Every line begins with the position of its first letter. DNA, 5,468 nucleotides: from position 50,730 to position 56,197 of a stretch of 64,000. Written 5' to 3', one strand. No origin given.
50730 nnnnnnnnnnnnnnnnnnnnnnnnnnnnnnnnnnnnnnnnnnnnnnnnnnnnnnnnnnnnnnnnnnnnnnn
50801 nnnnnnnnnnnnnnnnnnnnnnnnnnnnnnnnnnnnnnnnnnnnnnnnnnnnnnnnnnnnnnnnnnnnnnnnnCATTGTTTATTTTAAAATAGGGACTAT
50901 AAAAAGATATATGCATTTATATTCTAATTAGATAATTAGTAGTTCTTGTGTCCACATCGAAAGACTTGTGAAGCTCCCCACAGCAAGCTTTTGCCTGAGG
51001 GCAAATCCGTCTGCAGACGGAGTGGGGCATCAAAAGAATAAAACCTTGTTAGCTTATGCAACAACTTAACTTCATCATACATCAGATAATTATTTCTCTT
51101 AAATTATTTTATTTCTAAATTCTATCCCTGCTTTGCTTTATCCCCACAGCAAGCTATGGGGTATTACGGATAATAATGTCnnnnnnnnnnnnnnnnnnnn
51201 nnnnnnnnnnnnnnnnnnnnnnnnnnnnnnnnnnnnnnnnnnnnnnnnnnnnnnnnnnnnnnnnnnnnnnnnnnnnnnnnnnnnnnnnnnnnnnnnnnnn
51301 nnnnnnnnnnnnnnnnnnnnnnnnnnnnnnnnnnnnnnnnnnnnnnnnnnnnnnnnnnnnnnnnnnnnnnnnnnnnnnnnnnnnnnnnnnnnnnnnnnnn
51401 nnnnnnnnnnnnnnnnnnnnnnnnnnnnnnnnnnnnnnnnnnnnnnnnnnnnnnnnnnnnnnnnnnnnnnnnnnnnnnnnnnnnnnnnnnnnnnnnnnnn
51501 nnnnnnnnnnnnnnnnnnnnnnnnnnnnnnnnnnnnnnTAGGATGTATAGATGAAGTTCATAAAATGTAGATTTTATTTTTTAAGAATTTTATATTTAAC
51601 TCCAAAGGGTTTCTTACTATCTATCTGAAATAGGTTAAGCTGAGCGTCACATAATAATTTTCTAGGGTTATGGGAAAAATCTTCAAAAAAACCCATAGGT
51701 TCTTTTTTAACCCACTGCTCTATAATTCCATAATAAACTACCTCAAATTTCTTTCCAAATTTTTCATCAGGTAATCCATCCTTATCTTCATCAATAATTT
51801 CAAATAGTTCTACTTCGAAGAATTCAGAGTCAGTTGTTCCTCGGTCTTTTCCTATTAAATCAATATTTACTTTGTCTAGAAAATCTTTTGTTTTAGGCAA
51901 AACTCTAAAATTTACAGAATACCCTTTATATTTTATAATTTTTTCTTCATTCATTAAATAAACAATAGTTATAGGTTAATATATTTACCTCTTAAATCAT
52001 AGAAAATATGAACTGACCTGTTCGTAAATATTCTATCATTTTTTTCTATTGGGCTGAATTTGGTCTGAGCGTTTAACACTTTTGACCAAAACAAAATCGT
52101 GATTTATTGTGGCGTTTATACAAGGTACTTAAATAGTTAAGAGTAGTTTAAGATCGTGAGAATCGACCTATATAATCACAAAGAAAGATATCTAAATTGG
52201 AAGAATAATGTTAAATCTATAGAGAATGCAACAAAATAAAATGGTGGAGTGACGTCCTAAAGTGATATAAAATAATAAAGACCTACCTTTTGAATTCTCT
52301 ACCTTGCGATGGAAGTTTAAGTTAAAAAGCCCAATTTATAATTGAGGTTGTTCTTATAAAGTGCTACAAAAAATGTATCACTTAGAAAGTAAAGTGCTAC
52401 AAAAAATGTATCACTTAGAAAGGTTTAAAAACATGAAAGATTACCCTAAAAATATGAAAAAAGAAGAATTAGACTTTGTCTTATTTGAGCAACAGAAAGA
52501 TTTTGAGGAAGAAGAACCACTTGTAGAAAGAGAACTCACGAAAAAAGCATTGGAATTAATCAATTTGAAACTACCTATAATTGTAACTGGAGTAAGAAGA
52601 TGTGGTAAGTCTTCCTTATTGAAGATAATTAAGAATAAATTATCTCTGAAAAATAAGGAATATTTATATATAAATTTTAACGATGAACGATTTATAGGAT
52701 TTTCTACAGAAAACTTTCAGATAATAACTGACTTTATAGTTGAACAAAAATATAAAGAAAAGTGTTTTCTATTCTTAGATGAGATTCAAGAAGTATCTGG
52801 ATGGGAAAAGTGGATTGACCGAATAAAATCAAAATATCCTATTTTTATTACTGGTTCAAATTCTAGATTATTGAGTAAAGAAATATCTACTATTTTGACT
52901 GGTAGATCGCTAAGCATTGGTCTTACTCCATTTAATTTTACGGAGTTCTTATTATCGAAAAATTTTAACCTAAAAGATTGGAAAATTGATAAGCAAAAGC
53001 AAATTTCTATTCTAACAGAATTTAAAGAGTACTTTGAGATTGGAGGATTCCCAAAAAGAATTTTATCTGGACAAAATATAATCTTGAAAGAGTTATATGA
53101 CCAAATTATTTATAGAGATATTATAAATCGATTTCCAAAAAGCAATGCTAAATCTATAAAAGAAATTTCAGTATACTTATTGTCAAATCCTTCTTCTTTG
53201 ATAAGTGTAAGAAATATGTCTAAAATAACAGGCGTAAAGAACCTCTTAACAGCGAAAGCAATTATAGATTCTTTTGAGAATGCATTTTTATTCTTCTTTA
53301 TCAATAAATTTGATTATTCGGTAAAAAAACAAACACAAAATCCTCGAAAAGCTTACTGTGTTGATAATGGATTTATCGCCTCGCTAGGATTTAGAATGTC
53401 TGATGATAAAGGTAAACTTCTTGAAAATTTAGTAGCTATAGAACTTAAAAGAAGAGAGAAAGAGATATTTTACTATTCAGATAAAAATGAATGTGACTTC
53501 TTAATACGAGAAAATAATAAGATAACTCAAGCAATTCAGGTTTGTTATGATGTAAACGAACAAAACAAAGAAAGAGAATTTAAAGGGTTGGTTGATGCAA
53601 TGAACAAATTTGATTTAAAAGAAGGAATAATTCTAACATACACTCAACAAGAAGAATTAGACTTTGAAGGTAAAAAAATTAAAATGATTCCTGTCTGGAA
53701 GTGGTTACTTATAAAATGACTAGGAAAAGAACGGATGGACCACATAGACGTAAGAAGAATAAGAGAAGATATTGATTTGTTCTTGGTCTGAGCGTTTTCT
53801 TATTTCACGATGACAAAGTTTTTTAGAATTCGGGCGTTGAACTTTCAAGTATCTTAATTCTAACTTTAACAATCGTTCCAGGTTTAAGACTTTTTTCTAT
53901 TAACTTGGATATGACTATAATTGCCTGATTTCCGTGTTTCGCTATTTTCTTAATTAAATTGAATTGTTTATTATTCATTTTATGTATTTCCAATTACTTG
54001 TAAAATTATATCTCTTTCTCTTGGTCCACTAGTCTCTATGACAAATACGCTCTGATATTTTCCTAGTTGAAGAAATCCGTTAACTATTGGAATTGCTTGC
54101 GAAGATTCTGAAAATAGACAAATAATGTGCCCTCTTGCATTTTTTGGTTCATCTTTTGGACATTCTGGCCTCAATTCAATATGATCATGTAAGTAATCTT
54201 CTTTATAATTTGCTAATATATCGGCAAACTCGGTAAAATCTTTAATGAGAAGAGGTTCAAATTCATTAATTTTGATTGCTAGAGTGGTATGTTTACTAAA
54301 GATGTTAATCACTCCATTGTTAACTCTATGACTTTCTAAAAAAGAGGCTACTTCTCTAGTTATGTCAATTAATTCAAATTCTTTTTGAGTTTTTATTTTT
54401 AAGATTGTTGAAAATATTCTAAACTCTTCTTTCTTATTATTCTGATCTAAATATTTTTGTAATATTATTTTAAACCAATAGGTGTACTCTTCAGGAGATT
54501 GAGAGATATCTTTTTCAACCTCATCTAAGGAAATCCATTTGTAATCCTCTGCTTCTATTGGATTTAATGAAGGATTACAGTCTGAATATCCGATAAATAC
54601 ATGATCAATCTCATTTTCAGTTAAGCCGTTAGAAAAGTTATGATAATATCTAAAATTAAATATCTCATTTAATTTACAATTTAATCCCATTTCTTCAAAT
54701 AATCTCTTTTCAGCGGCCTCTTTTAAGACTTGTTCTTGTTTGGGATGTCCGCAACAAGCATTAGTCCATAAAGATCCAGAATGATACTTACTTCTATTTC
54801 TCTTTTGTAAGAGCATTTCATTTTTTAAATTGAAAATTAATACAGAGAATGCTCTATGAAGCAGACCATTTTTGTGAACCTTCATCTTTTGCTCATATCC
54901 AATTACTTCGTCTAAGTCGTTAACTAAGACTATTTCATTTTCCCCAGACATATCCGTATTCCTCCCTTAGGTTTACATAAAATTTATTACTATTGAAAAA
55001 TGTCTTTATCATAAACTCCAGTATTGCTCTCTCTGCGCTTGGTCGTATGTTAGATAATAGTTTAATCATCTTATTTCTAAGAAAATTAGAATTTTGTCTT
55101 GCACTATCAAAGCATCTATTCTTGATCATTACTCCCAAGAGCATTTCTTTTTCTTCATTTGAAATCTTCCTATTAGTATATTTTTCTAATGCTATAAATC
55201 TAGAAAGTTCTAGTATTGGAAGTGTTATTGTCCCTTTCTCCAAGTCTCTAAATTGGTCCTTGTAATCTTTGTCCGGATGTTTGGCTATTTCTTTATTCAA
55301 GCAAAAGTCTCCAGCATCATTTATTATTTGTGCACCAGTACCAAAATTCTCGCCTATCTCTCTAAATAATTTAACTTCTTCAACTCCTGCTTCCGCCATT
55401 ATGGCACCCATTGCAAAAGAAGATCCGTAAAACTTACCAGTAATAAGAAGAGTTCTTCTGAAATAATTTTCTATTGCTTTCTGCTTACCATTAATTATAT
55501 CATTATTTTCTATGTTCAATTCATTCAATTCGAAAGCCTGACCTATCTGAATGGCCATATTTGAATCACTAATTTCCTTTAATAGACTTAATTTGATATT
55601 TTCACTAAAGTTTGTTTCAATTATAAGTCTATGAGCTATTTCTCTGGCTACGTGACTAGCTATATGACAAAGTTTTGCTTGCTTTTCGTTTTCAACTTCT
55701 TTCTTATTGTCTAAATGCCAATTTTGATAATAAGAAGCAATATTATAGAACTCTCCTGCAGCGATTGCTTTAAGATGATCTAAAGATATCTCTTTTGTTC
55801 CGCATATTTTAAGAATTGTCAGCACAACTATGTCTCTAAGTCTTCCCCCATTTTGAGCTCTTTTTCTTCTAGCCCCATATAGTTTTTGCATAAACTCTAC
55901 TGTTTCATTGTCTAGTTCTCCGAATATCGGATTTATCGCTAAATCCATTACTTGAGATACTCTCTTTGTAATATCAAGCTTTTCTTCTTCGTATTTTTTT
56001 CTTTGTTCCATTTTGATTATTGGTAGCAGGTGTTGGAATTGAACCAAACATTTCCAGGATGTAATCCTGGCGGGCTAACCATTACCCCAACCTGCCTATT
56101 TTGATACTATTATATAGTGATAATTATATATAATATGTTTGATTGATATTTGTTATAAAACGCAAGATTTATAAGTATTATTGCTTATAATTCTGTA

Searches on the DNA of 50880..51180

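Call 113: search_rna_families(source=window, start=50880, end=51180, threshold=evalue, max_evalue=1)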
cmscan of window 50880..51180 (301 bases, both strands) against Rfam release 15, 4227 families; matches with E-value up to 1: 1.
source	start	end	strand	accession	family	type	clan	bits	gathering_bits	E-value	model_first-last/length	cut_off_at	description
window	50945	51057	+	RF03109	Thermales-rpoB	Cis-reg;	-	15.7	77.3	0.74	1-89/89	no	Thermales-rpoB RNA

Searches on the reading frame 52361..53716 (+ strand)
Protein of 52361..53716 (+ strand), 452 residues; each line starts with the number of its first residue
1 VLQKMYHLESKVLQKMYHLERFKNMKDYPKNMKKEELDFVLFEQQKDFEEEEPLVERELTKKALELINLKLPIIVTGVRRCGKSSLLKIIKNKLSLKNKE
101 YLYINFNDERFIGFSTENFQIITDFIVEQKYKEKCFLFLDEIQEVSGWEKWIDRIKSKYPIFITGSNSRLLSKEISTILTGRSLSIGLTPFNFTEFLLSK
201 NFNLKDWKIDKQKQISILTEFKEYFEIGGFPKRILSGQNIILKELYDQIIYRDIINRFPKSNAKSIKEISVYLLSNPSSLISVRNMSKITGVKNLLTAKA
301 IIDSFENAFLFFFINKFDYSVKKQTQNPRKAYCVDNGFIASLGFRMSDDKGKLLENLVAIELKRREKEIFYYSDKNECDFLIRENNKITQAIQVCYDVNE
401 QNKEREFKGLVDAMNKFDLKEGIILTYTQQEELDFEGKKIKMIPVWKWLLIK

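Call 106: search_protein_families(library=pfam, proteins=[window:52361-53716:+], max_evalue=0.00001)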
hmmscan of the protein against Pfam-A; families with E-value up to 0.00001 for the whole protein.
window:52361-53716:+ (452 aa): 2 families
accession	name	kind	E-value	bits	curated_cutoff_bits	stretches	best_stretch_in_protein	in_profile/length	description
PF13173.12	AAA_14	-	1.9e-33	115.6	27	1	72-197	4-129/129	AAA domain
PF13635.12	DUF4143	-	1.1e-16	61.5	28.1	1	252-396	2-159/160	Domain of unknown function (DUF4143)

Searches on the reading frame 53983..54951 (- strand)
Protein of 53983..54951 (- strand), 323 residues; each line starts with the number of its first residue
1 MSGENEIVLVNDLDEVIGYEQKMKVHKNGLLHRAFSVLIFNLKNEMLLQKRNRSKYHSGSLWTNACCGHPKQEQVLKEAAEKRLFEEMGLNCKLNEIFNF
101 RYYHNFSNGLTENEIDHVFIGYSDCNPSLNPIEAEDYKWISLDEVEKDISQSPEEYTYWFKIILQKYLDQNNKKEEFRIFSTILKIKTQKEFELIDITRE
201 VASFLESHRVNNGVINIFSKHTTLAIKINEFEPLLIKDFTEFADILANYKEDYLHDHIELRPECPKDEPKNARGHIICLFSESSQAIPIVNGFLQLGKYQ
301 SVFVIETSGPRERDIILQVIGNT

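Call 106: search_protein_families(library=pfam, proteins=[window:53983-54951:-], max_evalue=0.00001)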
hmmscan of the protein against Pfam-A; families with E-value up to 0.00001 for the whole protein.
window:53983-54951:- (323 aa): 2 families
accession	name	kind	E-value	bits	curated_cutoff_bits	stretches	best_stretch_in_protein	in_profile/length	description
PF01894.22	UPF0047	-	1.9e-26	92.9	27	1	196-319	1-117/117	Uncharacterised protein family UPF0047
PF00293.34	NUDIX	-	1.5e-17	64.3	21.1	1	31-160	2-134/134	NUDIX domain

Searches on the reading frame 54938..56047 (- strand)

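Call 106: search_protein_families(library=pfam, proteins=[window:54938-56047:-], max_evalue=0.00001)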
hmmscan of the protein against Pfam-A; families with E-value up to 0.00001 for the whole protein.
window:54938-56047:- (370 aa): 1 family
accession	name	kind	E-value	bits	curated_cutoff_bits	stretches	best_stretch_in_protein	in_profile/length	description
PF00348.22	polyprenyl_synt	-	2.2e-11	43.9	27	1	152-283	103-220/251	Polyprenyl synthetase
